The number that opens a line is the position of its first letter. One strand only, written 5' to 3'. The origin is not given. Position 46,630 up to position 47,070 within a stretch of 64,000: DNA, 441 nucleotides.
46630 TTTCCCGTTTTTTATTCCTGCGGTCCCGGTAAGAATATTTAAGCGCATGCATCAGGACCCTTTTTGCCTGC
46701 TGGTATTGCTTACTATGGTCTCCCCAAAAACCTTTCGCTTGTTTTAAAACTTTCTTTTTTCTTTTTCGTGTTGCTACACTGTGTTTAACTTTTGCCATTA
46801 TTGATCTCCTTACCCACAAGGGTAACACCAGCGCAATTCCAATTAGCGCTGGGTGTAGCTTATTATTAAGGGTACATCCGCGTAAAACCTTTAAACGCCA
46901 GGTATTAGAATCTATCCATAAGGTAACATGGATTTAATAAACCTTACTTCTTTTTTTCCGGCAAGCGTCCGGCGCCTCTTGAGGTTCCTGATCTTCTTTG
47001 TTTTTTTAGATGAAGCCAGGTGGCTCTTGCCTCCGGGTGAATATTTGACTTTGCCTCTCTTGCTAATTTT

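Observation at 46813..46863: Conserved hairpin-plus-RBS leader shared by rplT and parB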

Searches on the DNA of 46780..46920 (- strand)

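Call 15: search_rna_families(source=window, start=46780, end=46920, threshold=evalue, max_evalue=10)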
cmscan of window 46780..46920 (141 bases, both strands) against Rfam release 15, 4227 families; matches with E-value up to 10: 2.
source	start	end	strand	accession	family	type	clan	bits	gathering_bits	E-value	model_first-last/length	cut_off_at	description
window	46800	46828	-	RF01370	CRISPR-DR57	Gene; CRISPR;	-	13.2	39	2.3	1-37/37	no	CRISPR RNA direct repeat element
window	46788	46815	+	RF02216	ZNFX1-AS1_2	Gene; lncRNA;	-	8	45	6.3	66-93/93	no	ZNFX1 antisense RNA 1 conserved region 2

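Call 20: build_rna_model(alignment_id=A4, structure=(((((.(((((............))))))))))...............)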
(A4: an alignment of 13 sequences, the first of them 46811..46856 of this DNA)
Model R1 built from alignment A4 (13 sequences, 48 columns); structure: as given.
model positions 45; base pairs 10; branch points 0; effective number of sequences 6.78; information 1.223 bits per position. Calibrated on 0.2 Mb of random sequence (short: E-values are rough).
structure used (alignment columns):
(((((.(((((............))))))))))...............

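Call 21: search_with_rna_model(model_id=R1, source=window, filters=off, max_evalue=10, show_alignments=6)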
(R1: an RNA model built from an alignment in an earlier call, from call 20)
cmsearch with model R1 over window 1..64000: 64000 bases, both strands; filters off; matches with E-value up to 10: 18.
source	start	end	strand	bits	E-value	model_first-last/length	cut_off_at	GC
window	46811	46856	-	66.9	5.9e-18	1-45/45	no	0.52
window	55516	55560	-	63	8.3e-17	1-45/45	no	0.51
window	46861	46905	-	10.1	0.42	1-45/45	no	0.38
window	22018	22036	-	8.4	1.3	1-45/45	no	0.63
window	26406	26450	-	7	3.4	1-45/45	no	0.56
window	31818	31859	-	6.8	3.7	1-45/45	no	0.48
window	36399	36417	-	6.8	3.8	1-45/45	no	0.37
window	63002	63046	+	6.8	3.9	1-45/45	no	0.4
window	34057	34079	+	6.7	4.1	1-45/45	no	0.43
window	47952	47978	-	6.7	4.2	1-45/45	no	0.44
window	925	939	+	6.4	5.2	1-45/45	no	0.4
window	28947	28959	+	6.3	5.4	11-23/45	no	0.31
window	33352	33373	-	6.1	6.2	6-27/45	no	0.32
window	14743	14772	-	6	6.8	1-45/45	no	0.47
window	9367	9384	-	5.6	8.6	1-45/45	no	0.44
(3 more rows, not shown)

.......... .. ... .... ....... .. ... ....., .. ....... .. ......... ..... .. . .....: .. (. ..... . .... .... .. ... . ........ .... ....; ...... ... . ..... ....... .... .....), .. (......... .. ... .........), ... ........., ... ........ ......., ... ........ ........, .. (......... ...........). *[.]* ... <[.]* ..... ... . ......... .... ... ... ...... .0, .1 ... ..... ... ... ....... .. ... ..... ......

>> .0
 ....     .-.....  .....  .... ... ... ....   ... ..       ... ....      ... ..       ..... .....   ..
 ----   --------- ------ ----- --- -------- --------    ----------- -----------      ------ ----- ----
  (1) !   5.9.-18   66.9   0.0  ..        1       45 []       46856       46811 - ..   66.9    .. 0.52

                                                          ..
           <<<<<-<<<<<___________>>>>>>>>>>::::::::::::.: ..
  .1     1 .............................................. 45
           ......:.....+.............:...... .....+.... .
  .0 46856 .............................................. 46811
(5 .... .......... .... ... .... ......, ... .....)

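Call 22: search_with_rna_model(model_id=R1, sources=[L001, L002, L003, L004, L005, L006, L009, L011, L012, L014, L015, L016], filters=off, max_evalue=1)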
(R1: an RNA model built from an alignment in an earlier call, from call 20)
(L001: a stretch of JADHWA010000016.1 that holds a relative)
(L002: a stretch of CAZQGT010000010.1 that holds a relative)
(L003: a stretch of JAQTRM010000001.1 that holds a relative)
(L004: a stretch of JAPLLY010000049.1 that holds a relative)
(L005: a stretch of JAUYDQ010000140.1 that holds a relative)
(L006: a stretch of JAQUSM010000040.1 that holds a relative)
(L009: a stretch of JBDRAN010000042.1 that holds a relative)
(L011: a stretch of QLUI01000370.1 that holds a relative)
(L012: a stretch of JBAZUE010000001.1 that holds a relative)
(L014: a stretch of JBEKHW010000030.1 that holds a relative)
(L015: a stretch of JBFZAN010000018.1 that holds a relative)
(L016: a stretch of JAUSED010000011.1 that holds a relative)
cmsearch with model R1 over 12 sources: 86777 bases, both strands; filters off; matches with E-value up to 1: 32.
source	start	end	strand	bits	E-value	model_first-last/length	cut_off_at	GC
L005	4316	4361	-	70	9.5e-19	1-45/45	no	0.61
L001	5256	5300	-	68.9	2e-18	1-45/45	no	0.58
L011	852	896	-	67.8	4.1e-18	1-45/45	no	0.6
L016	6879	6924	+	66.1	1.3e-17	1-45/45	no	0.59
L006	2396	2440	+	64.8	3.4e-17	1-45/45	no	0.58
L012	5348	5392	-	64.8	3.4e-17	1-45/45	no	0.58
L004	5591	5635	+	64.6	3.9e-17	1-45/45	no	0.64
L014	2657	2701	+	62.7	1.4e-16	1-45/45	no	0.6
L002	6993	7038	-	60.8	5.1e-16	1-45/45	no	0.59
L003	1274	1319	+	60.4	6.5e-16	1-45/45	no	0.63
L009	3523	3569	-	57.3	5.4e-15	1-45/45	no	0.64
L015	5091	5138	+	56.4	1.1e-14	1-45/45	no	0.65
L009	4205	4250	-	46.5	8.6e-12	1-45/45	no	0.54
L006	6961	7006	+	42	2e-10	1-45/45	no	0.63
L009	4127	4172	-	41.5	2.7e-10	1-45/45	no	0.52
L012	6183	6225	-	35.5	1.6e-08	1-45/45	no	0.63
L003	1147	1191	+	33.7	5.6e-08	1-45/45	no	0.51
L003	1193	1237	+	33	8.9e-08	1-45/45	no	0.53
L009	3686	3733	-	26.8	6.2e-06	1-45/45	no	0.42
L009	3587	3612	-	23.8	4.8e-05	4-29/45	no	0.62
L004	5664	5706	+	23.5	5.9e-05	1-45/45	no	0.58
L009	4267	4311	-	22.2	0.00014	1-45/45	no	0.53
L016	5530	5571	+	20.2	0.00054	1-45/45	no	0.64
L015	5076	5123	-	13.9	0.042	1-45/45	no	0.54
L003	988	1030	+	12.7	0.093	1-45/45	no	0.7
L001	3418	3439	+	12.4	0.12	1-45/45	no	0.5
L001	5590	5633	+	10.9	0.31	1-45/45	no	0.68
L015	5404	5446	+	10.4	0.46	1-45/45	no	0.58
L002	7006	7047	+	10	0.59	1-45/45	no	0.48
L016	874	894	+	9.5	0.81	5-28/45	no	0.62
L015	5589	5618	-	9.4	0.91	1-45/45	no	0.47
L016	3205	3219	+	9.3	0.94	10-24/45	no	0.47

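Call 30: search_with_rna_model(model_id=R1, sources=[L017, L018, L019, L020, L021, L022, L023, L024, L025, L026, L027, L028, L029, L030, L031, L032, L033, L034, L035, L036, L037, L038, L039, L040, L041, L042, L043, L044, L045, L046, L047, L048, L049, L050, L051, L052, L053, L054, L055, L056, L057, L058, L059, L060, L061, L062, L063, L064, L065, L066, L067, L068, L069, L070, L071, L072, L073, L074, L075, L076, L077, L078, L079, L080, L081, L082, L083, L084, L085, L086, L087, L088, L089, L090, L091, L092, L093, L094, L095, L096, L097, L098, L099, L100, L101, L102, L103, L104, L105, L106, L107, L108, L109, L110, L111, L112, L113, L114, L115, L116], max_evalue=0.01)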
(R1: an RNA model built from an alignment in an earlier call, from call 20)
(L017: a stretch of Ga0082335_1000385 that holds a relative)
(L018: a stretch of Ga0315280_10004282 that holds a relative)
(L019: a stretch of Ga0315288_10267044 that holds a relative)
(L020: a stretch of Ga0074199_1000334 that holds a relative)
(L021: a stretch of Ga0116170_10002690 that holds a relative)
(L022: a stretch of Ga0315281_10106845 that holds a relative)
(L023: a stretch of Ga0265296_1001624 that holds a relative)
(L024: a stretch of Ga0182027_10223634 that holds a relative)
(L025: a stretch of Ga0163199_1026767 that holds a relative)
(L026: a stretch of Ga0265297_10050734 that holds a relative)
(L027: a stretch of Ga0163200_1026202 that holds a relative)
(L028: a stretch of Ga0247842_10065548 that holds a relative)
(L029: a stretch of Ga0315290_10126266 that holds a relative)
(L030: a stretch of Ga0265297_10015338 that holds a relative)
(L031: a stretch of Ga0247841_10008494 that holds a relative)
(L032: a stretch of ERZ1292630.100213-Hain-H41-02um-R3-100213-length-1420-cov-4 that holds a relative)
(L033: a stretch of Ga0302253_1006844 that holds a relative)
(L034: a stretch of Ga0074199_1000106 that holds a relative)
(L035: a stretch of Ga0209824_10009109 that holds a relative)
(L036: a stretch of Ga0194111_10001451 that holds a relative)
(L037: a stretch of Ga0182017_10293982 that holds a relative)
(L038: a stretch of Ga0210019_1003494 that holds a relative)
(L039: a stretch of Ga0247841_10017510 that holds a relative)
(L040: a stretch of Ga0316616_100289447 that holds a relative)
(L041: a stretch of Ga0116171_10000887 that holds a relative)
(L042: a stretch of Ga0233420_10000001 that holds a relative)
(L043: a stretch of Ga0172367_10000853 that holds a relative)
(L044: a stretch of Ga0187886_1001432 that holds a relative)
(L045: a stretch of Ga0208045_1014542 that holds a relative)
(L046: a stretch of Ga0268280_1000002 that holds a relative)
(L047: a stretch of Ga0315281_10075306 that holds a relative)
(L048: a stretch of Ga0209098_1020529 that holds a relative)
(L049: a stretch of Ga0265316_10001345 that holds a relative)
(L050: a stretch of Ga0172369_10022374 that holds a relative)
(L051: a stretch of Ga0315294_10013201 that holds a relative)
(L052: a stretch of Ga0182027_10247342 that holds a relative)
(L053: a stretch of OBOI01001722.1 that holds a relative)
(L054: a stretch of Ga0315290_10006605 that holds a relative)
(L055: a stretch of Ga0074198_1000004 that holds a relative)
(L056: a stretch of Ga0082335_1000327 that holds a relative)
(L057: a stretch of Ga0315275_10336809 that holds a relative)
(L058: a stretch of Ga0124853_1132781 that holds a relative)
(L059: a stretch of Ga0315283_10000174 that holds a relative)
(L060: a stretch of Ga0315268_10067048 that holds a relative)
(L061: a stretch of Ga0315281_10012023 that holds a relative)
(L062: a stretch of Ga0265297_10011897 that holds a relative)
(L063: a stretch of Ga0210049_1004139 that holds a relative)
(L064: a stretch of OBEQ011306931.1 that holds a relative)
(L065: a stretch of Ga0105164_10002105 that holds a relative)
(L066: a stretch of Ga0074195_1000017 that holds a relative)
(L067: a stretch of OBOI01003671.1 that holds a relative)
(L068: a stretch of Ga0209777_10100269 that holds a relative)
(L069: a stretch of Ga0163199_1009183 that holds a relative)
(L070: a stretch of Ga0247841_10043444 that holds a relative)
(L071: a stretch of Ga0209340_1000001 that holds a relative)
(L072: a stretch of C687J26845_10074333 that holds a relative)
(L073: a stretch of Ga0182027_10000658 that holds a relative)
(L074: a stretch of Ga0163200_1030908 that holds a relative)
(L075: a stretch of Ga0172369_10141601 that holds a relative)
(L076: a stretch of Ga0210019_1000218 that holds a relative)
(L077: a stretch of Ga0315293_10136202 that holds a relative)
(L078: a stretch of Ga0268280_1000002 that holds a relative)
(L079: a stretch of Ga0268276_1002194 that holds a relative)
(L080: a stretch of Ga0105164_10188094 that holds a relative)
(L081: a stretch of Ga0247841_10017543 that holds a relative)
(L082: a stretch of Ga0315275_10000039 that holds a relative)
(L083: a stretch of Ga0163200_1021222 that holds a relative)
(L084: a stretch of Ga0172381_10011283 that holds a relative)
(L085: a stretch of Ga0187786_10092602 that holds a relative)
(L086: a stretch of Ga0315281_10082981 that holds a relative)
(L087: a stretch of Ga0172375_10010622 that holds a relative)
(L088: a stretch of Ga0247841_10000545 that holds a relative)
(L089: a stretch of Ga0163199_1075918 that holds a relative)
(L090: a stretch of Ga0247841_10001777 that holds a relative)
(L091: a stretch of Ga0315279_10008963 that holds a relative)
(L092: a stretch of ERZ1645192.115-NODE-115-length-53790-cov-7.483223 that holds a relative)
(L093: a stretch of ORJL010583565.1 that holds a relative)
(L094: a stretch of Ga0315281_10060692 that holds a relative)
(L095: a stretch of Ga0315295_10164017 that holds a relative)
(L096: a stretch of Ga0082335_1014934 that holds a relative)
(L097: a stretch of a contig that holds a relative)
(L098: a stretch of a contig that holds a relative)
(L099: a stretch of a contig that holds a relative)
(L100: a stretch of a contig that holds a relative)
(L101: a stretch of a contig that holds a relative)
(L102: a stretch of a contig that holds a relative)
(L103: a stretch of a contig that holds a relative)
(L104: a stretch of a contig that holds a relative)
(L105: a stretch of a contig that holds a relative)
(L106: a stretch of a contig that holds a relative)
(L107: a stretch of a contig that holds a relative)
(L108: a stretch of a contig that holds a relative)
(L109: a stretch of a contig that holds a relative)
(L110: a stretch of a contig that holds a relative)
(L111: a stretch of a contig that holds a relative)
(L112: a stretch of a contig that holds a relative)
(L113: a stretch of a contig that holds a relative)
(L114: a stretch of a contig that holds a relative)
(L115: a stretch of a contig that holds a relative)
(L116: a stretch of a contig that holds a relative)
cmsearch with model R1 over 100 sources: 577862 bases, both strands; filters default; matches with E-value up to 0.01: 142.
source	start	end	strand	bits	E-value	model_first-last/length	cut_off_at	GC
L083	532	577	+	69.2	1.1e-17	1-45/45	no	0.61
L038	12961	13006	+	67.3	3.9e-17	1-45/45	no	0.63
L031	9767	9812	+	67.2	4.2e-17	1-45/45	no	0.61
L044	2636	2680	+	62.7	9e-16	1-45/45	no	0.6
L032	662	707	-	61.2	2.5e-15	1-45/45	no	0.61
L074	215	259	+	60.6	3.8e-15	1-45/45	no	0.62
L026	216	261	+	60.5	4.2e-15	1-45/45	no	0.54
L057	1279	1323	+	60.4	4.4e-15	1-45/45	no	0.62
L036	9908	9952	+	59.9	6.2e-15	1-45/45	no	0.62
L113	2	46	-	59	1.1e-14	1-45/45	no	0.62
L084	3868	3913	-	57.9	2.5e-14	1-45/45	no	0.63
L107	1497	1542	+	57.2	3.8e-14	1-45/45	no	0.63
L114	4304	4349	-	56.9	4.8e-14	1-45/45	no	0.54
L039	41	86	-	56.8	5.2e-14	1-45/45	no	0.61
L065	664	708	-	56.8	5.3e-14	1-45/45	no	0.62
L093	1946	1991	+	56.5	6.4e-14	1-45/45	no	0.57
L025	115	159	+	56.3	7.5e-14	1-45/45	no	0.64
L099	420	465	-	55.9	9.6e-14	1-45/45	no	0.61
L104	927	972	-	55.6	1.2e-13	1-45/45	no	0.57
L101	981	1026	+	55.5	1.2e-13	1-45/45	no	0.54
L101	887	931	+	55.5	1.3e-13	1-45/45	no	0.6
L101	934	978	+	55.5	1.3e-13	1-45/45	no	0.6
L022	1010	1054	-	55.1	1.7e-13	1-45/45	no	0.6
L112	4959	5004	+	55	1.7e-13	1-45/45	no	0.5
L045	1002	1046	-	54.8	2e-13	1-45/45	no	0.62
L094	2539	2583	-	54.6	2.3e-13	1-45/45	no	0.64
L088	148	193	-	54.3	2.8e-13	1-45/45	no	0.57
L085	94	138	+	52.8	8.1e-13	1-45/45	no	0.58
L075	146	191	+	52.4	1e-12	1-45/45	no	0.54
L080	992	1038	-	51.8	1.6e-12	1-45/45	no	0.64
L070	2418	2459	-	51.2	2.4e-12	1-45/45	no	0.52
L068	1560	1605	+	50.3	4.3e-12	1-45/45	no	0.63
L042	6488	6533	+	50.1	4.9e-12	1-45/45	no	0.52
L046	1017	1058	+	49.9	5.6e-12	1-45/45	no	0.5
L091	11860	11905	+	49.4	7.8e-12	1-45/45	no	0.52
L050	1283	1329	+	49.4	8.4e-12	1-45/45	no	0.62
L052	1997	2038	-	49.3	8.8e-12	1-45/45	no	0.52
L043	6029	6075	-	49.2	9.1e-12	1-45/45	no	0.64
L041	268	314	-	48.8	1.2e-11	1-45/45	no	0.62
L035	250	294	+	48.8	1.2e-11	1-45/45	no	0.62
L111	2609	2653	-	48.8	1.2e-11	1-45/45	no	0.62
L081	828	873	+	48.8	1.2e-11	1-45/45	no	0.57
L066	10471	10517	-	48.4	1.6e-11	1-45/45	no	0.64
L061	4250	4283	+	47.4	3.1e-11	1-34/45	no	0.59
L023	3642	3686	-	47.3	3.3e-11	1-45/45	no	0.56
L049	3235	3281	-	47.2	3.8e-11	1-45/45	no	0.62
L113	393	437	-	47.1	3.8e-11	1-45/45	no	0.64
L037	183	228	-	47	4.1e-11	1-45/45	no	0.65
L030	7944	7989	-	47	4.2e-11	1-45/45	no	0.5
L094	2468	2512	-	46.7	5.2e-11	1-45/45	no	0.53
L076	681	726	-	46.1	7.9e-11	1-45/45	no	0.65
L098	10380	10426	-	45.7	1e-10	1-45/45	no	0.55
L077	1137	1181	+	45.4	1.2e-10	1-45/45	no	0.62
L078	10370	10414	+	45.4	1.3e-10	1-45/45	no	0.62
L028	445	491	+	45.1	1.5e-10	1-45/45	no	0.62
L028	514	560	+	45.1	1.5e-10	1-45/45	no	0.62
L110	2393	2434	+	44.8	1.8e-10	1-45/45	no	0.57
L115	3750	3791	+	44.8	1.8e-10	1-45/45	no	0.57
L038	12830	12875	+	44.7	2e-10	1-45/45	no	0.61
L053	2794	2827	+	44.6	2.2e-10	1-34/45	no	0.62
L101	1594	1639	+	44.5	2.4e-10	1-45/45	no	0.7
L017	528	561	-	44.4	2.5e-10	1-34/45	no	0.62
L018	1819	1852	+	44.4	2.5e-10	1-34/45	no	0.62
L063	10538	10571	+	44.4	2.5e-10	1-34/45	no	0.62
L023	3565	3611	-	44.4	2.5e-10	1-45/45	no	0.55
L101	1475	1520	+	44.3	2.6e-10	1-45/45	no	0.67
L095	1957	2001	-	44.3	2.7e-10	1-45/45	no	0.58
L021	5460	5491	-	44.1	3e-10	1-32/45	no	0.56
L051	6169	6210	+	44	3.2e-10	1-45/45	no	0.55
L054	6382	6423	+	44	3.2e-10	1-45/45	no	0.55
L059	3405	3446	+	44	3.2e-10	1-45/45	no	0.55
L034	67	100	+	43.8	3.8e-10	1-34/45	no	0.62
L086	2591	2635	+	43.8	3.8e-10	1-45/45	no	0.6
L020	3131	3164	-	43.6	4.4e-10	1-34/45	no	0.62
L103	3209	3253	-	43.4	4.7e-10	1-45/45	no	0.6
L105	1674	1719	-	43.4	4.9e-10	1-45/45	no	0.63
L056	250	283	-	43.4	4.9e-10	1-34/45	no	0.53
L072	698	729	+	43.3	5.4e-10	1-32/45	no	0.62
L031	4273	4319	+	42.9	6.7e-10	1-45/45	no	0.55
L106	178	209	+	42.6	8.6e-10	1-32/45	no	0.59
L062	4794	4839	-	42.5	9e-10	1-45/45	no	0.61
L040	51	82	+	42.1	1.2e-09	1-32/45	no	0.62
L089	442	486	+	42.1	1.2e-09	1-45/45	no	0.64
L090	1908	1954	+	41.7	1.6e-09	1-45/45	no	0.49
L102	373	418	-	41.5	1.8e-09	1-45/45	no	0.48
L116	2858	2891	+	41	2.5e-09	1-34/45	no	0.53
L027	665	698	+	40.5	3.6e-09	1-34/45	no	0.59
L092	11425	11469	-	40.1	4.7e-09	1-45/45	no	0.6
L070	2373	2406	-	38.9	1e-08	1-34/45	no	0.47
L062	5026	5070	-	38.6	1.3e-08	1-45/45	no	0.62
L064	1219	1248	+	38.5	1.4e-08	2-31/45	no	0.67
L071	553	599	+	37.9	2.1e-08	1-45/45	no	0.6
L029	554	587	+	37.9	2.1e-08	1-34/45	no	0.59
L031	4235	4264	-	37.8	2.3e-08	2-31/45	no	0.63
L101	5278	5323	-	37.7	2.3e-08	1-45/45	no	0.43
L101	691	735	+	37.1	3.7e-08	1-45/45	no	0.6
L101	5501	5545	-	37.1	3.7e-08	1-45/45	no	0.6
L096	1035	1062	+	36.5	5.5e-08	3-30/45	no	0.61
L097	612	639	+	36.5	5.5e-08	3-30/45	no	0.61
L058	1622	1668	+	36.4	5.8e-08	1-45/45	no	0.6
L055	7739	7770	-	35.8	8.8e-08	1-32/45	no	0.56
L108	3563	3607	+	35.6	9.8e-08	1-45/45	no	0.56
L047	3796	3823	+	35.4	1.1e-07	3-30/45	no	0.57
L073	12618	12665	-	35.3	1.2e-07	1-45/45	no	0.54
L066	4244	4287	-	35.1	1.4e-07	1-45/45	no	0.61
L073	3332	3376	-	34.4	2.3e-07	1-45/45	no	0.51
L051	623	664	+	34.2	2.7e-07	1-45/45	no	0.6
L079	5995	6026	-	33.7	3.7e-07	1-32/45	no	0.53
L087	5098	5142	-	33.3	4.7e-07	1-45/45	no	0.49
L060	2911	2955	-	33.3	4.8e-07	1-45/45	no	0.49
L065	11091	11135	+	32.4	8.7e-07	1-45/45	no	0.67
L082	745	774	+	31.7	1.4e-06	2-31/45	no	0.63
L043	6124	6169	-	31.3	1.9e-06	1-45/45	no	0.65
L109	199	244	-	31.2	2e-06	1-45/45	no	0.63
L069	5198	5244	-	31.2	2e-06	1-45/45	no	0.57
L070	2486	2532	-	30.6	3e-06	1-45/45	no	0.64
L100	38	112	-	30.6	3.1e-06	1-45/45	no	0.59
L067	1402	1448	+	30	4.6e-06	1-45/45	no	0.53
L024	128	172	-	29.1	8.6e-06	1-45/45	no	0.47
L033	792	823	+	28.9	1e-05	1-32/45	no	0.5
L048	3711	3734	-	28.5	1.3e-05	5-28/45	no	0.58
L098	4937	4982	-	28.5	1.3e-05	1-45/45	no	0.59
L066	4288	4332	-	28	1.8e-05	1-45/45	no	0.62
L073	12681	12709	-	27.9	1.9e-05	3-30/45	no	0.52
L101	5326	5372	-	27.2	3.1e-05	1-45/45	no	0.47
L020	3085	3118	-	26.8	4e-05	1-34/45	no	0.62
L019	1772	1809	+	26.6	4.7e-05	1-38/45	3'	0.53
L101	1432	1459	+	26.6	4.8e-05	3-30/45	no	0.54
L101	791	835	+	26.1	6.5e-05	1-45/45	no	0.62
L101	1525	1569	+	26.1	6.5e-05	1-45/45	no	0.62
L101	5401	5445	-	26.1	6.5e-05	1-45/45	no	0.62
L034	116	150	+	25.8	8.2e-05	1-35/45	no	0.54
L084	5458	5502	-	25.6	9.1e-05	1-45/45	no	0.56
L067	1328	1372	+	23.3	0.00045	1-45/45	no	0.58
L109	137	166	-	22.4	0.0008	2-31/45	no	0.5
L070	2602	2673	-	21.9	0.0011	2-31/45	no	0.5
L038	11188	11232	+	21.9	0.0011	1-45/45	no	0.64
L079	6311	6352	-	21.8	0.0012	1-45/45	no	0.52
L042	12230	12271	+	21.5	0.0016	1-45/45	no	0.64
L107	2792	2834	+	20.3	0.0034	1-45/45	no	0.58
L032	721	749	-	19.5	0.0058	1-32/45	no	0.66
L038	11053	11097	+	19.5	0.0059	1-45/45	no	0.67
